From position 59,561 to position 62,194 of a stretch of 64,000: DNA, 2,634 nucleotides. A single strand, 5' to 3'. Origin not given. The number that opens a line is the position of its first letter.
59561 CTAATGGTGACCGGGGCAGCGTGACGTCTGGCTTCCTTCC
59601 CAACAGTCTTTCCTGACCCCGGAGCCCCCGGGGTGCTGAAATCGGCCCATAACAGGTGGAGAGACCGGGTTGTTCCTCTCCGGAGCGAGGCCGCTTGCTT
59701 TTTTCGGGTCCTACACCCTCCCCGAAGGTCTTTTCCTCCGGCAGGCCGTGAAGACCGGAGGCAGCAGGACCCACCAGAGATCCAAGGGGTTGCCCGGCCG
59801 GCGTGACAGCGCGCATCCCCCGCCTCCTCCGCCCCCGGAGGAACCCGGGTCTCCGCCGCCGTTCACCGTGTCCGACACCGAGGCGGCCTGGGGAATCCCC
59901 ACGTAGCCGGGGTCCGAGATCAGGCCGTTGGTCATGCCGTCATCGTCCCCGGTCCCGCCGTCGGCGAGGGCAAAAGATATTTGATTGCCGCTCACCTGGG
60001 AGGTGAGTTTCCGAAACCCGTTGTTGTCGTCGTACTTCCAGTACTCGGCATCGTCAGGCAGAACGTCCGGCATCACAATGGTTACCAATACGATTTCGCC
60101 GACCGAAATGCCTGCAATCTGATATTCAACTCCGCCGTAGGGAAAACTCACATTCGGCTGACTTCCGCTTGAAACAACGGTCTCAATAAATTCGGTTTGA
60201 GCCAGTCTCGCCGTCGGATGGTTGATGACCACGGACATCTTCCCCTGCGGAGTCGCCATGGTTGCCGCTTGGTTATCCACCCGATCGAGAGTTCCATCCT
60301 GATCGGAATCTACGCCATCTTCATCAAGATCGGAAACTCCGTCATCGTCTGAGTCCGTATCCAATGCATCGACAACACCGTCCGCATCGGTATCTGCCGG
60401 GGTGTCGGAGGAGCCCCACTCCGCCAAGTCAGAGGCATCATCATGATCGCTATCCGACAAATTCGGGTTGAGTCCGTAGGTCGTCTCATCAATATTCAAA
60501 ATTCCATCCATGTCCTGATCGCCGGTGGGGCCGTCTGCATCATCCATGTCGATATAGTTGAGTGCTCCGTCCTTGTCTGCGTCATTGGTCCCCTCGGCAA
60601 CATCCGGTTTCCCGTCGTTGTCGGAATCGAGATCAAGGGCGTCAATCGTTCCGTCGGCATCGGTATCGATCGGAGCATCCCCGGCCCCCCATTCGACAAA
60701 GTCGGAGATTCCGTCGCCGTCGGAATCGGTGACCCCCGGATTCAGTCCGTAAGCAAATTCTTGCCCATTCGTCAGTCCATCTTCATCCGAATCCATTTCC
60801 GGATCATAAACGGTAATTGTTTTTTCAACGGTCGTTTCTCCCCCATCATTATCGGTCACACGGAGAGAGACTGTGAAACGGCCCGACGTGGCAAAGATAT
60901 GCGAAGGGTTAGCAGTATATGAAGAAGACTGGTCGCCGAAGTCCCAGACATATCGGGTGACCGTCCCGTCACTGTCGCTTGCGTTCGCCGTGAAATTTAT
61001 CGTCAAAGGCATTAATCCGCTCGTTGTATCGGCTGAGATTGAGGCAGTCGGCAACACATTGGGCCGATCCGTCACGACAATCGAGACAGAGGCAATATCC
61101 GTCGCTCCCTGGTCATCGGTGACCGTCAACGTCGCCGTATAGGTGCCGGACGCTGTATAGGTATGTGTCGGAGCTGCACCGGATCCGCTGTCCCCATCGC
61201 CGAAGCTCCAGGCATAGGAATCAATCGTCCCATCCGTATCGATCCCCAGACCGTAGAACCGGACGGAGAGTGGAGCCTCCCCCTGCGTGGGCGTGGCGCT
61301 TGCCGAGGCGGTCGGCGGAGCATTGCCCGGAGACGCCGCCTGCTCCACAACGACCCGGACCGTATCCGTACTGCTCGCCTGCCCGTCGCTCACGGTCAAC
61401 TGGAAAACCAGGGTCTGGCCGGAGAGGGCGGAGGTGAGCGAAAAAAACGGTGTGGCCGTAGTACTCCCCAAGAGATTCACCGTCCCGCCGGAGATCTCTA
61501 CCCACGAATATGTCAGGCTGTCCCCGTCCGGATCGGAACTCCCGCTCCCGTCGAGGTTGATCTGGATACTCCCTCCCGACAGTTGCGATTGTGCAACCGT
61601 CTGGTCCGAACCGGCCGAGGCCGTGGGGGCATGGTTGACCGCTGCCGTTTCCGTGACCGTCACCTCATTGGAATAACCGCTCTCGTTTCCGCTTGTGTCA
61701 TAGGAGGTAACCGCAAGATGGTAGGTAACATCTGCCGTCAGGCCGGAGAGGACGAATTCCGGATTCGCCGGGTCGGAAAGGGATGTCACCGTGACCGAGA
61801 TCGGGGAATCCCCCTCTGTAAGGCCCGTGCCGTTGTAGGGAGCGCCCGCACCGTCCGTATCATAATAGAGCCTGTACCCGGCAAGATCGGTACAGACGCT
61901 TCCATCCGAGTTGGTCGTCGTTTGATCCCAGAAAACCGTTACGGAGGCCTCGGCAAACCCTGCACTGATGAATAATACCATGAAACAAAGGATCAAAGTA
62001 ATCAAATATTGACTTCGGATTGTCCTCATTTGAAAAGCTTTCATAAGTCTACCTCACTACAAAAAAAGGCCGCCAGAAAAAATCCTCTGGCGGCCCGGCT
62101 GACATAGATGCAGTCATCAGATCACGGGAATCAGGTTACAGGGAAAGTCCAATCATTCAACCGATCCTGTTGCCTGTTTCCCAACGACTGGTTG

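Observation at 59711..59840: Unclassified C-terminal sorting-signal-like tail (Gly7-Cys ... TM ... RRKR) on the PKD/TSP3 protein; not PEP-CTERM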

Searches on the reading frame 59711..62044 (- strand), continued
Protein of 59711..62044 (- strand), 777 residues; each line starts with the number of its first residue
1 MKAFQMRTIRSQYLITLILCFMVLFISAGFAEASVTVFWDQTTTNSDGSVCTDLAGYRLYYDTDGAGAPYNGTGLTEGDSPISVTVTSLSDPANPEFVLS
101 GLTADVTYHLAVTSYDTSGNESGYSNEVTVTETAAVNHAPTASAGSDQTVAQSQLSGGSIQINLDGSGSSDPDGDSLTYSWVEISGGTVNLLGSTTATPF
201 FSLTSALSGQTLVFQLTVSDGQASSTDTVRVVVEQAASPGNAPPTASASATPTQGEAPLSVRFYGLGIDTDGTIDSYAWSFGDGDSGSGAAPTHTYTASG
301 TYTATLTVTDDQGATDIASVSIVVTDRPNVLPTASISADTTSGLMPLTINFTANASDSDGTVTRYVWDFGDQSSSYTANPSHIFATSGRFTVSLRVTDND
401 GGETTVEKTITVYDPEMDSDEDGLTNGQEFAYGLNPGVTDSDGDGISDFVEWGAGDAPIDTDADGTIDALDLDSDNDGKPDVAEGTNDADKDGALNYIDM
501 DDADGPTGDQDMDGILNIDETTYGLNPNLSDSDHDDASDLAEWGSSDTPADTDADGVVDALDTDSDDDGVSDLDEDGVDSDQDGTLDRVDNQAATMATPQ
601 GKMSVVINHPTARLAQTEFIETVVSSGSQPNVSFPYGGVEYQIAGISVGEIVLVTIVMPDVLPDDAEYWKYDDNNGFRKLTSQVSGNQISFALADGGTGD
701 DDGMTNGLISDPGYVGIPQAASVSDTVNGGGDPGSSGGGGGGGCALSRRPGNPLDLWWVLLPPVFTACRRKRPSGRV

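Call 60: find_encoding_contigs(protein=P0177, flank=10000, max_places=2)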
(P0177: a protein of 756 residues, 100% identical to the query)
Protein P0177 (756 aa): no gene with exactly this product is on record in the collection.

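Call 61: find_encoding_contigs(protein=P0178, flank=10000, max_places=2)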
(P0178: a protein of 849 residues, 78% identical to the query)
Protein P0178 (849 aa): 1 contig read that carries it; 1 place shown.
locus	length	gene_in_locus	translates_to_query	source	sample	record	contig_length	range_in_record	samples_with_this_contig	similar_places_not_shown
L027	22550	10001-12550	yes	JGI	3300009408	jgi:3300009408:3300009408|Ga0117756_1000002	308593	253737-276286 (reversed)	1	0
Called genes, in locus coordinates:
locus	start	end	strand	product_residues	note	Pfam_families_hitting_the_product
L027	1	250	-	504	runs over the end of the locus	PF10150:RNase_E_G, PF20833:RNase_E_G_Thio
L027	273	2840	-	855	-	PF19864:Radical_SAM_N2, PF04055:Radical_SAM, PF10105:DUF2344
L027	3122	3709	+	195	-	PF00440:TetR_N, PF16925:TetR_C_13, PF21993:TetR_C_13_2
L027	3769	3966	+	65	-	-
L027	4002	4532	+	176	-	PF04636:PA26 (weak), PF02627:CMD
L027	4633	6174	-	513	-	-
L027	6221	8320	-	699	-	PF01590:GAF (weak), PF13185:GAF_2, PF13492:GAF_3, PF02518:HATPase_c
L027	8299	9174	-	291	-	PF01522:Polysacc_deac_1, PF10096:DUF2334 (weak), PF11959:DUF3473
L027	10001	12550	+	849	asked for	PF17963:Big_9 (weak), PF22352:K319L-like_PKD, PF00801:PKD, PF18911:PKD_4, PF22352:K319L-like_PKD, PF00801:PKD, PF18911:PKD_4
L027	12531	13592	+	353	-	PF14099:Polysacc_lyase (faint)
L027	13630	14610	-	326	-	PF00535:Glycos_transf_2, PF10111:Glyco_tranf_2_2 (weak), PF13641:Glyco_tranf_2_3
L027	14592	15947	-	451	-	PF27533:CapK_C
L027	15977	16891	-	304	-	PF00685:Sulfotransfer_1 (weak), PF13469:Sulfotransfer_3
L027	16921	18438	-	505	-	PF01554:MatE (faint), PF01943:Polysacc_synt, PF13440:Polysacc_synt_3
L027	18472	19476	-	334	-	PF01636:APH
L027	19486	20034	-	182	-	-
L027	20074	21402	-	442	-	PF04932:Wzy_C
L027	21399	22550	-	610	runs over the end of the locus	PF02543:Carbam_trans_N, PF16861:Carbam_trans_C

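Call 66: search_protein_families(library=pfam, proteins=[L027:4633-6174:-], max_evalue=10)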
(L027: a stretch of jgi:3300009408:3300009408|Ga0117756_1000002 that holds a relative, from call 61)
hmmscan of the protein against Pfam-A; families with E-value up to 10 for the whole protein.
L027:4633-6174:- (513 aa): 0 families

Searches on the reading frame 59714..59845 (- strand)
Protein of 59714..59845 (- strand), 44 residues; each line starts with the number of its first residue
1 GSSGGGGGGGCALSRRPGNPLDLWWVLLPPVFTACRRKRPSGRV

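Call 32: find_homologous_proteins(query=A3, max_evalue=10)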
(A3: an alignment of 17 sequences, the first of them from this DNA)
Query A3 (17 sequences) (44 aa, profile of the alignment): 4 proteins with E <= 10 among 8000 candidates.
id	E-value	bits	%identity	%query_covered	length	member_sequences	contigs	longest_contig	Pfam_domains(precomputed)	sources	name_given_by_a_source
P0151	3.4e-12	64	38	75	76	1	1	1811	-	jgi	-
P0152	1.2e-7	49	-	-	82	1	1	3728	-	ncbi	-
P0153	3.3e-3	35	38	66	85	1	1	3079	-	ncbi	ncbi:MAG: hypothetical protein ACK4LA_06705, partial [Aquificaceae bacterium]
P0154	7.5e-2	31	56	20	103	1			-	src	-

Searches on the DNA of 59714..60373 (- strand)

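Call 76: search_rna_families(sources=[L001, L002, L003, L004, L005, L009, L011, L012, L013, L014, L027], threshold=gathering)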
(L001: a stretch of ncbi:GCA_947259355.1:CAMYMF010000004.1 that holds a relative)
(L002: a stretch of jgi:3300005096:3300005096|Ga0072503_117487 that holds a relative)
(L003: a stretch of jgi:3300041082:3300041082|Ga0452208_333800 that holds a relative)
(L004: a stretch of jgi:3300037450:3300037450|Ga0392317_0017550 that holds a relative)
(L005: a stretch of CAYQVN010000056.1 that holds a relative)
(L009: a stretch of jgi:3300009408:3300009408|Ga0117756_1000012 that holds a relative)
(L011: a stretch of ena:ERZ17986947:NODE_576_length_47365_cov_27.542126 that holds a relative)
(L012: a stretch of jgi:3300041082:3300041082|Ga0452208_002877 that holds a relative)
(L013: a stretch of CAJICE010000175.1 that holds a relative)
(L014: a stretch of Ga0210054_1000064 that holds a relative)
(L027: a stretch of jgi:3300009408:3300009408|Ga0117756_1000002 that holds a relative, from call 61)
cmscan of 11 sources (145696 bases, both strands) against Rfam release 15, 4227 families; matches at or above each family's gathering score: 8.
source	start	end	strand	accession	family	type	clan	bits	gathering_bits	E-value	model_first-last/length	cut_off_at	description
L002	9799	9943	+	RF01051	c-di-GMP-I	Cis-reg; riboswitch;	CL00126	58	35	2.1e-08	1-87/87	no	c-di-GMP-I riboswitch aptamer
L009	9729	9805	+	RF01051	c-di-GMP-I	Cis-reg; riboswitch;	CL00126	57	35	3.8e-08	1-87/87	no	c-di-GMP-I riboswitch aptamer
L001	7646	7796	+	RF01051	c-di-GMP-I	Cis-reg; riboswitch;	CL00126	53.6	35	2.6e-07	1-87/87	no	c-di-GMP-I riboswitch aptamer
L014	4324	4469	+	RF01051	c-di-GMP-I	Cis-reg; riboswitch;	CL00126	51.1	35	1.1e-06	1-87/87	no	c-di-GMP-I riboswitch aptamer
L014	2822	2973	-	RF01051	c-di-GMP-I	Cis-reg; riboswitch;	CL00126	49.9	35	2.1e-06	1-87/87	no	c-di-GMP-I riboswitch aptamer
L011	426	569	+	RF01051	c-di-GMP-I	Cis-reg; riboswitch;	CL00126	46.1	35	1.8e-05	1-87/87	no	c-di-GMP-I riboswitch aptamer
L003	140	238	+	RF01051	c-di-GMP-I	Cis-reg; riboswitch;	CL00126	44.8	35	3.7e-05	1-87/87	no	c-di-GMP-I riboswitch aptamer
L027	9758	9840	+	RF01051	c-di-GMP-I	Cis-reg; riboswitch;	CL00126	40.2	35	0.00049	1-87/87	no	c-di-GMP-I riboswitch aptamer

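Call 89: search_rna_families(source=L011, start=180, end=420, threshold=evalue, max_evalue=10, show_alignments=1)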
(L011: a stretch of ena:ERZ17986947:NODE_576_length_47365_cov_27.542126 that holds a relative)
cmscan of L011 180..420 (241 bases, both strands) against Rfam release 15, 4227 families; matches with E-value up to 10: 9.
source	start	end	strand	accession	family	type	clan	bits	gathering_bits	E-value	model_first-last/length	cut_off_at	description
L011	258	372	+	RF00515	PyrR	Cis-reg;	-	27.5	54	0.045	1-115/115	no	PyrR binding site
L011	244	379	+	RF00557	L10_leader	Cis-reg; leader;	-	19.1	44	0.36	1-138/138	no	Ribosomal protein L10 leader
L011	280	373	+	RF02837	anti-hemB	Gene; sRNA;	-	16.7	49.5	0.11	1-81/81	no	Burkholderia RNA 7 (anti-hemB)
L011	219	267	+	RF02207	WT1-AS_5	Gene; lncRNA;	-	14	80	0.35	34-79/79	no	WT1 antisense RNA conserved region 5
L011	238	282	+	RF02922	RAGATH-32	Cis-reg;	-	13.5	41.8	0.77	1-78/78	no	RAGATH-32 RNA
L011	196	240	-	RF03157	L31-Gammaproteobacteria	Cis-reg; leader;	CL00118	13.4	33.2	1.6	1-53/53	no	L31-Gammaproteobacteria ribosomal protein leader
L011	285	371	+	RF02766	Ysr49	Gene; sRNA;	-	12.8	95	3.8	1-124/124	no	Yersinia sRNA 49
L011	352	397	+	RF01839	eeev_FSE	Cis-reg; frameshift_element;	-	12.4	80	5.7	1-73/73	no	eastern equine encephalitis ribosomal frameshift element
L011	218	245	-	RF01687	Acido-Lenti-1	Gene; sRNA;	-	10.1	37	6.8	1-46/46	no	Acido-Lenti-1 RNA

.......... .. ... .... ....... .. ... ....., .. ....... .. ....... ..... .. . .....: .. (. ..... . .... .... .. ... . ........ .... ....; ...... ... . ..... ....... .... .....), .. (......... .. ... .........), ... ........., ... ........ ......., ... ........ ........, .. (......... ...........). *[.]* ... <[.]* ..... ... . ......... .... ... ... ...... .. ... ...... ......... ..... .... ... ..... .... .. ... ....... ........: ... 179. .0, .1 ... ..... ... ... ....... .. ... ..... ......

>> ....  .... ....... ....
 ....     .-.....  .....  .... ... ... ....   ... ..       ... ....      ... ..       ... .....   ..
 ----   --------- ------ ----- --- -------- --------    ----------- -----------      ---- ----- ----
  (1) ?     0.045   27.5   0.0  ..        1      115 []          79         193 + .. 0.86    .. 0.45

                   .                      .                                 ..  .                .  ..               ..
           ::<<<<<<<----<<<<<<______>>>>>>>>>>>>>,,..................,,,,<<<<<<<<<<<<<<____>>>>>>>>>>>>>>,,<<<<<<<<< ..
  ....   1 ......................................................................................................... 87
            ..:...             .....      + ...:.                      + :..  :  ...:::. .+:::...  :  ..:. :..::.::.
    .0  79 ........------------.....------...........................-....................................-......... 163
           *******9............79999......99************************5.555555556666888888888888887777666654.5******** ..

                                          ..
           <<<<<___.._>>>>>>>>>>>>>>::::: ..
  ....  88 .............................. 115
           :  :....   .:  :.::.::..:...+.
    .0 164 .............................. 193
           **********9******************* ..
